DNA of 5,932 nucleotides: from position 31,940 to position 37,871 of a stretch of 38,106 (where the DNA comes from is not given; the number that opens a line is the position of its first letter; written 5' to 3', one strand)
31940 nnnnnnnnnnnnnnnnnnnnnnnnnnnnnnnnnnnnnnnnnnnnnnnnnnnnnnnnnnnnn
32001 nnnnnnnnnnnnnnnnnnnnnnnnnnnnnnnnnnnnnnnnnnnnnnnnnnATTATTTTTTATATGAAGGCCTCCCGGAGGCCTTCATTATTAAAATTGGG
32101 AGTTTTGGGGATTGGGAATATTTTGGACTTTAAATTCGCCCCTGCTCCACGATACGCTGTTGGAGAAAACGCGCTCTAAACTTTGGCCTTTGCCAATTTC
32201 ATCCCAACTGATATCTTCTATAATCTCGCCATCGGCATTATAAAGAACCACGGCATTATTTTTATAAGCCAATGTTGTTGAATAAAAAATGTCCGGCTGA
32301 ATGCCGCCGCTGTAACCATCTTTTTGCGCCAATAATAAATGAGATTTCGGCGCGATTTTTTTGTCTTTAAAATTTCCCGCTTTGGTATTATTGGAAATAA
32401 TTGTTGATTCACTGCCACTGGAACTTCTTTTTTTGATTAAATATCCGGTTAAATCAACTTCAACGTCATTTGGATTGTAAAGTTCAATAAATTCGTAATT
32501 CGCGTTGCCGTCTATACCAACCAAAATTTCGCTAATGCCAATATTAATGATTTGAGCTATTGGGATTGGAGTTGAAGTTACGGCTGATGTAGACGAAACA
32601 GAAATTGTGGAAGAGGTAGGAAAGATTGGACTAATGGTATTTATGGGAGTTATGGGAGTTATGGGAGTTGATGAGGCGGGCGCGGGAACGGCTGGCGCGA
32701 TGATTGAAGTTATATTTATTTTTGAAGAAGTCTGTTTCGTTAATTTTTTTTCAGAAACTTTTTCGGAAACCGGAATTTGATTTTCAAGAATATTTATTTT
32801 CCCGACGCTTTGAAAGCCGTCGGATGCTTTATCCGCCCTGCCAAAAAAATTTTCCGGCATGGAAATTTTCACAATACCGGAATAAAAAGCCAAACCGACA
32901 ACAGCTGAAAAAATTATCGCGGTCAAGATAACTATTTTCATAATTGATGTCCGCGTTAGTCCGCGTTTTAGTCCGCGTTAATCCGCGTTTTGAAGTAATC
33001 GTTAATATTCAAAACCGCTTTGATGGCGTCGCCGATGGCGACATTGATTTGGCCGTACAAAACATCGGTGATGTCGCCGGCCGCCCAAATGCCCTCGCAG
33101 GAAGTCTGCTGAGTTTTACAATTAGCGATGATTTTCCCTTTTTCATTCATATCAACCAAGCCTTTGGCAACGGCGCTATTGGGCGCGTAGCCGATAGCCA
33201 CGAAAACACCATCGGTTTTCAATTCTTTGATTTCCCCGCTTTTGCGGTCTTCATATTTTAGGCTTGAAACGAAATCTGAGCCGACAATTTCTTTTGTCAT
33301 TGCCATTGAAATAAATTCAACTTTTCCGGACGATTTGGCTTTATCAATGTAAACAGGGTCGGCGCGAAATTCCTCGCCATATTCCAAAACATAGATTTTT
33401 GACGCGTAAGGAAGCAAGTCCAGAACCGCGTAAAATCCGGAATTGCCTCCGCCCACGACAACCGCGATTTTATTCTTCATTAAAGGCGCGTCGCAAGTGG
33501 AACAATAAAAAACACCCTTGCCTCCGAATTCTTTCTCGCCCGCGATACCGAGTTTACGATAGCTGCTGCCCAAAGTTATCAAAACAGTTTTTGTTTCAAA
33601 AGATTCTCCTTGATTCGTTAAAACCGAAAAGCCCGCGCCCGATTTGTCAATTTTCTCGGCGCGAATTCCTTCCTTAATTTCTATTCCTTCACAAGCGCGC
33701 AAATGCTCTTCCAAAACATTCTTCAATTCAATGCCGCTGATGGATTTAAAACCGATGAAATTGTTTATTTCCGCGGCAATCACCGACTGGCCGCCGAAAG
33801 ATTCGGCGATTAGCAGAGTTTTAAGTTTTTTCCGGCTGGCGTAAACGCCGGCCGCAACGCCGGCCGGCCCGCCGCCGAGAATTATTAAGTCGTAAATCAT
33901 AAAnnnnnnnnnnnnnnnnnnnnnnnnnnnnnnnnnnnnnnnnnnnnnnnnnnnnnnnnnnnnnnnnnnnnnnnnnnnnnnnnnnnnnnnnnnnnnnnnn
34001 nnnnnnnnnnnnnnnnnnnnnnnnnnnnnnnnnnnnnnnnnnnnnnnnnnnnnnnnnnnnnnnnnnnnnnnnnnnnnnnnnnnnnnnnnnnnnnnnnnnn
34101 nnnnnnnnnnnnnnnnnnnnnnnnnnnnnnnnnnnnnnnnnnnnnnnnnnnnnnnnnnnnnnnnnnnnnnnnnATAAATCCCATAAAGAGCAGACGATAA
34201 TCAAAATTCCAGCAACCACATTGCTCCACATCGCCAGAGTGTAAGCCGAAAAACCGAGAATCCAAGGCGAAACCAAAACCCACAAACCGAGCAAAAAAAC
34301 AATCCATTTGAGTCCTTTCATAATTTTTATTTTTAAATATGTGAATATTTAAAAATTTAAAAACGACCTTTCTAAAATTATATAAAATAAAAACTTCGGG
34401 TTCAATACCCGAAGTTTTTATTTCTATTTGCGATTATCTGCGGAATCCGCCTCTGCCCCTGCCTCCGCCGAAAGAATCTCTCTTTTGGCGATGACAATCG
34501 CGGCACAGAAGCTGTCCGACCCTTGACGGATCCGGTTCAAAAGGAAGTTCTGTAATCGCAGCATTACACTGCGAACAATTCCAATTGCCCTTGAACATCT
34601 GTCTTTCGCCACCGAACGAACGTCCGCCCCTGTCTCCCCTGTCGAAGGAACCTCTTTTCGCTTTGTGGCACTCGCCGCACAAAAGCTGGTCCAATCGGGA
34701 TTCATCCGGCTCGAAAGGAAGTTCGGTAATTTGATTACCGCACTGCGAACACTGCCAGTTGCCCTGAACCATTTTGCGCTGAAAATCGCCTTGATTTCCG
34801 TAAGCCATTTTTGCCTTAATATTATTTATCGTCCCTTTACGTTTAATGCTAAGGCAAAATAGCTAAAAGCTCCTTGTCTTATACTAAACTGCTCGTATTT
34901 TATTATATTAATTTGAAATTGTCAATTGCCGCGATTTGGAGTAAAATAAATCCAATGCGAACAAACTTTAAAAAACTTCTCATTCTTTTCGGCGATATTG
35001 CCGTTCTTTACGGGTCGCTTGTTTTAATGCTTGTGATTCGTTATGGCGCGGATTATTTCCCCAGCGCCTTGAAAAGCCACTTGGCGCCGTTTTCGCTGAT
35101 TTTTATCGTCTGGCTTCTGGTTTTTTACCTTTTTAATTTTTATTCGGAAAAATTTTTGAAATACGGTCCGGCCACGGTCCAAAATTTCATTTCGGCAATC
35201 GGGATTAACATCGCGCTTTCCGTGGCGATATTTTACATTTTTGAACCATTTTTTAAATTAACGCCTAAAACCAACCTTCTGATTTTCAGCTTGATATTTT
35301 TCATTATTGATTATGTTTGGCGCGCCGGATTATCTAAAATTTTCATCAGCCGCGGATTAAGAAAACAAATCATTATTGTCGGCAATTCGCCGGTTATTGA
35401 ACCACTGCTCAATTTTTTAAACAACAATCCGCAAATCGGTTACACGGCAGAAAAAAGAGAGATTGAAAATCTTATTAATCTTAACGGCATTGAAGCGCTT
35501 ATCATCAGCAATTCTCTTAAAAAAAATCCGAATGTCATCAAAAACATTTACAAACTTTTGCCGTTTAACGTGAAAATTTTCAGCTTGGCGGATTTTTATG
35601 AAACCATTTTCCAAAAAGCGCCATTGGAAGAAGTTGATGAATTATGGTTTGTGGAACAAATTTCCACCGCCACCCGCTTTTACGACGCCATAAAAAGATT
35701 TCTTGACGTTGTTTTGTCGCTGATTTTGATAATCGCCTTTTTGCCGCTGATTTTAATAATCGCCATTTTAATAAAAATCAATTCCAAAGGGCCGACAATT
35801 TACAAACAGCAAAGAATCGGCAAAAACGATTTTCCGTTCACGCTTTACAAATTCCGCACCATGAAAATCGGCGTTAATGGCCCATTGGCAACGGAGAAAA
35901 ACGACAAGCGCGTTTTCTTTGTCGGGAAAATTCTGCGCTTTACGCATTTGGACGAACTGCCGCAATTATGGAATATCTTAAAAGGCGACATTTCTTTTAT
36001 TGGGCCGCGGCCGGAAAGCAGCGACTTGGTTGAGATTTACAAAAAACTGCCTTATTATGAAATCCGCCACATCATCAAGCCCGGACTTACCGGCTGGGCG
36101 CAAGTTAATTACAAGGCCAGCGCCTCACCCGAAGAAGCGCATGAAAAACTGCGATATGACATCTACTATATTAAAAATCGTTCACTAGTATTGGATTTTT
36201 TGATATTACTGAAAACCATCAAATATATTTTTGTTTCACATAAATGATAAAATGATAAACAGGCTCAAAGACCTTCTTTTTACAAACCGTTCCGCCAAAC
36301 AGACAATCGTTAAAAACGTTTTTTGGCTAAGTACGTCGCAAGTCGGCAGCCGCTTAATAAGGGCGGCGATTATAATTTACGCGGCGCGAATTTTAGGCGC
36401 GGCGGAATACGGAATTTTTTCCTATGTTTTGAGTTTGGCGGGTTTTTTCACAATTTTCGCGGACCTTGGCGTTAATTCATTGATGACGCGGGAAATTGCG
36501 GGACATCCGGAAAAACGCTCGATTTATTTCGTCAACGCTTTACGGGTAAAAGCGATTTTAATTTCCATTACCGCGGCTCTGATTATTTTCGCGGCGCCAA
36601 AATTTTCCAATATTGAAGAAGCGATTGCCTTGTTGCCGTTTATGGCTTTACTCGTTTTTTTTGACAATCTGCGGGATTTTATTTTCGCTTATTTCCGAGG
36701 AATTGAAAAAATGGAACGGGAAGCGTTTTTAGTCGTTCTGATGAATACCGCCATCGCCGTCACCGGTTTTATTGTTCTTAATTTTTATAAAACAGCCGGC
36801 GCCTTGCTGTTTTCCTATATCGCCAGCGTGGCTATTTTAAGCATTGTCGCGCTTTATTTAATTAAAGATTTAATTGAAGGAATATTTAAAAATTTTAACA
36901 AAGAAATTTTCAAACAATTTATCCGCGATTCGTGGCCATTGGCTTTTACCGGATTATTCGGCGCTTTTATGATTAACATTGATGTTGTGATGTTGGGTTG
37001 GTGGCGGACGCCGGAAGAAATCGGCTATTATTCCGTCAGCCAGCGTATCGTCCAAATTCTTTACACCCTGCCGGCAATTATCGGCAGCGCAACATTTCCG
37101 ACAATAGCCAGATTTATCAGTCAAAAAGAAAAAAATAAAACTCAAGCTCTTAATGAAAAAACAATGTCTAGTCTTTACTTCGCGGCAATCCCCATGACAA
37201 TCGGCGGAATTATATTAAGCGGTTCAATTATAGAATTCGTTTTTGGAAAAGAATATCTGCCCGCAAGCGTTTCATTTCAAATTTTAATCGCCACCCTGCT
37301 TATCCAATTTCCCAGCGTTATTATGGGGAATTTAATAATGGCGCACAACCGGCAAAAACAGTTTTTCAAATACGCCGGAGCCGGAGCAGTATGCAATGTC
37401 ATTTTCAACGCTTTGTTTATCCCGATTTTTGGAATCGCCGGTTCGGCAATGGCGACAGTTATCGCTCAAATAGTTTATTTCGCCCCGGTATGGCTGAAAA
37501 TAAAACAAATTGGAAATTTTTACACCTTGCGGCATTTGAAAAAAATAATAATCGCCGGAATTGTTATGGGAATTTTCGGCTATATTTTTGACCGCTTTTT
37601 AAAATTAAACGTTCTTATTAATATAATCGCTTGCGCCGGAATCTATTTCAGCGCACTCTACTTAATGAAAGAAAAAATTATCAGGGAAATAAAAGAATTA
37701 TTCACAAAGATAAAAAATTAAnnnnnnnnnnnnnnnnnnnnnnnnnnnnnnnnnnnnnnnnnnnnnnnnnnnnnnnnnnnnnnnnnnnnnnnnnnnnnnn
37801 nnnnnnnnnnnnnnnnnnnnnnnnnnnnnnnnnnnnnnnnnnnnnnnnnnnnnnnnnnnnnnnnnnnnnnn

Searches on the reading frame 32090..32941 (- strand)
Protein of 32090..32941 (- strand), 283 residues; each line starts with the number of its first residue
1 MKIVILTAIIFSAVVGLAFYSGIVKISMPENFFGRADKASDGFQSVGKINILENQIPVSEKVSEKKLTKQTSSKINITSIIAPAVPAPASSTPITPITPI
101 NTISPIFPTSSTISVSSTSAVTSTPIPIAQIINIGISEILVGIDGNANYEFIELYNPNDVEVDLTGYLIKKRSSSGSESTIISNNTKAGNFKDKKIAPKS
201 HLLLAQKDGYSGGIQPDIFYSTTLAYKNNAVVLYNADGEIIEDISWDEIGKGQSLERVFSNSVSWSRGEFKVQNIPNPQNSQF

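Call 3: search_protein_families(library=pfam, proteins=[window:32090-32941:-], max_evalue=1)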
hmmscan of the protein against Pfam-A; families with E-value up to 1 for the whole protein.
window:32090-32941:- (283 aa): 2 families
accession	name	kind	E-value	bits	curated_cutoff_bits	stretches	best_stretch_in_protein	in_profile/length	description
PF00932.25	LTD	-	2.5e-14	54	34.3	1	133-246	7-107/109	Lamin Tail Domain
PF24926.1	ACT_ACR9_C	-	0.13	12.7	27.4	1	202-237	3-38/80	ACT domain-containing protein ACR9, C-terminal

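Call 4: search_protein_families(library=ncbifam, proteins=[window:32090-32941:-], max_evalue=1)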
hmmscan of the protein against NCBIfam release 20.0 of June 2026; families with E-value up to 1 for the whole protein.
window:32090-32941:- (283 aa): 1 family
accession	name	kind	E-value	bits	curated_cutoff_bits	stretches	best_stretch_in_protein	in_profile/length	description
NF033680.1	exonuc_ExeM-GG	exception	0.00023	19.3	1300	1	120-186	12-76/884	extracellular exonuclease ExeM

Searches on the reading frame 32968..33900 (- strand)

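Call 23: search_protein_families(library=pfam, proteins=[window:32968-33900:-], max_evalue=0.01)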
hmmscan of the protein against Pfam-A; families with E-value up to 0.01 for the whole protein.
window:32968-33900:- (310 aa): 11 families
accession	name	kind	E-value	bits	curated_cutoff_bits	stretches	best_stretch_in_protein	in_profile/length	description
PF07992.20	Pyr_redox_2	-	7.5e-37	127.8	26.1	1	3-291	1-290/291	Pyridine nucleotide-disulphide oxidoreductase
PF13738.12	Pyr_redox_3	-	1.9e-20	73.8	30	2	71-275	94-305/305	Pyridine nucleotide-disulphide oxidoreductase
PF03486.20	HI0933_like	-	3.2e-08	33.8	50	0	4-32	2-30/244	HI0933-like protein Rossmann domain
PF00070.33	Pyr_redox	-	4.5e-07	30.7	22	1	147-217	3-80/82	Pyridine nucleotide-disulphide oxidoreductase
PF12831.13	FAD_oxidored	-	3.5e-06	27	27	1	4-43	1-42/416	FAD dependent oxidoreductase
PF00890.30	FAD_binding_2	-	2e-05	24.4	20.4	1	4-42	1-41/414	FAD binding domain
PF01134.28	GIDA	-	2.1e-05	24.2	22.1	1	4-35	1-32/391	Glucose inhibited division protein A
PF13454.12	NAD_binding_9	-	0.0013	19.2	21.8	0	60-112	100-154/155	FAD-NAD(P)-binding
PF01946.23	Thi4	-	0.004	16.9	26.2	0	3-37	18-55/235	Thi4 family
PF13241.12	NAD_binding_7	-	0.007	17.4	22.1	0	141-271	5-101/104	Putative NAD(P)-binding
PF01266.30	DAO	-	0.0097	15.9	27.9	0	4-39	1-39/353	FAD dependent oxidoreductase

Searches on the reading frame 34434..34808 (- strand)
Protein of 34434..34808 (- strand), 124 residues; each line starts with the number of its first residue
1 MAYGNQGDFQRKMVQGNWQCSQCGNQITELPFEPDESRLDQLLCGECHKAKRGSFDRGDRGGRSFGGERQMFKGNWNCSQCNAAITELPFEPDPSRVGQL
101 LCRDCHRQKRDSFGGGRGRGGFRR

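Call 23: search_protein_families(library=pfam, proteins=[window:34434-34808:-], max_evalue=0.01)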
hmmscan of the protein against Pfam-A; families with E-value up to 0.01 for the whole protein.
window:34434-34808:- (124 aa): 7 families
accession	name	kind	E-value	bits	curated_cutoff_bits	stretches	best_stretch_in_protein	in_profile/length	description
PF23477.1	zf_Tbcl_2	-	5.3e-13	48.9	27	2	18-52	6-37/37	Probable treble clef zinc finger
PF14522.11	Cytochrome_C7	-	2.5e-05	24.4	24.8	1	15-81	10-65/67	Cytochrome c7 and related cytochrome c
PF14279.12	HNH_5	-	0.00039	20.7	27.5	0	97-112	32-46/56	HNH endonuclease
PF16685.11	zf-RING_10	-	0.00069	20.1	31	0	78-110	3-34/70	zinc RING finger of MSL2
PF14537.11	Cytochrom_c3_2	-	0.0029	18.5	25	0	17-106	6-78/79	Cytochrome c3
PF18439.7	zf_UBZ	-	0.0035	17.4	25.6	0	17-29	2-14/32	Ubiquitin-Binding Zinc Finger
PF01155.25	HypA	-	0.0088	16.5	28.9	0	10-50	63-95/112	Hydrogenase/urease nickel incorporation, metallochaperone, hypA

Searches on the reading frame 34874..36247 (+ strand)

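Call 23: search_protein_families(library=pfam, proteins=[window:34874-36247:+], max_evalue=0.01)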
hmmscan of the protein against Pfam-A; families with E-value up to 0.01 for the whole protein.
window:34874-36247:+ (457 aa): 1 family
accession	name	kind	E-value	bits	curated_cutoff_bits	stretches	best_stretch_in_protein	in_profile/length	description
PF02397.22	Bac_transf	-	9.5e-63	211.4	27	1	274-453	1-178/179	Bacterial sugar transferase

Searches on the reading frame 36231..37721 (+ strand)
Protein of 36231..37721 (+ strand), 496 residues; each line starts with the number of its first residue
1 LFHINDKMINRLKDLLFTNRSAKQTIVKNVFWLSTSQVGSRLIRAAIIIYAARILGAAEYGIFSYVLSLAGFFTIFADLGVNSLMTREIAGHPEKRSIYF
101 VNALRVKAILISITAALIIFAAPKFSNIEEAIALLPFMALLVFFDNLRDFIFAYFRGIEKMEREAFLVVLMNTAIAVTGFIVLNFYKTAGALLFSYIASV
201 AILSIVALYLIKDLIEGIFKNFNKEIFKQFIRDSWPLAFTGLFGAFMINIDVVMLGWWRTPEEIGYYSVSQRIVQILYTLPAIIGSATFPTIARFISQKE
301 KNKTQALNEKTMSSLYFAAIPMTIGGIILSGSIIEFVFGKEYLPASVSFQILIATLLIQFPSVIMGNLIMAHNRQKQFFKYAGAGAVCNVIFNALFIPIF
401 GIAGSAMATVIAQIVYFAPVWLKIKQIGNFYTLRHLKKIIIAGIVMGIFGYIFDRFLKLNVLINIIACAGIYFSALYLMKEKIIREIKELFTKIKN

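Call 23: search_protein_families(library=pfam, proteins=[window:36231-37721:+], max_evalue=0.01)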
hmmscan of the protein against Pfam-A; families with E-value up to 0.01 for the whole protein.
window:36231-37721:+ (496 aa): 4 families
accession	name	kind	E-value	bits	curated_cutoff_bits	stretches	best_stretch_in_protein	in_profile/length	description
PF01943.22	Polysacc_synt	-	1.3e-40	140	28.2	1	26-295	1-273/274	Polysaccharide biosynthesis protein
PF13440.11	Polysacc_synt_3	-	2.7e-24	86.4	23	1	52-345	3-291/293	Polysaccharide biosynthesis protein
PF03023.19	MurJ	-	3.6e-08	32.9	27.4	1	106-454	70-433/451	Lipid II flippase MurJ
PF01554.23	MatE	-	1.4e-07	31.8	24.9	1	236-394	1-160/161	MatE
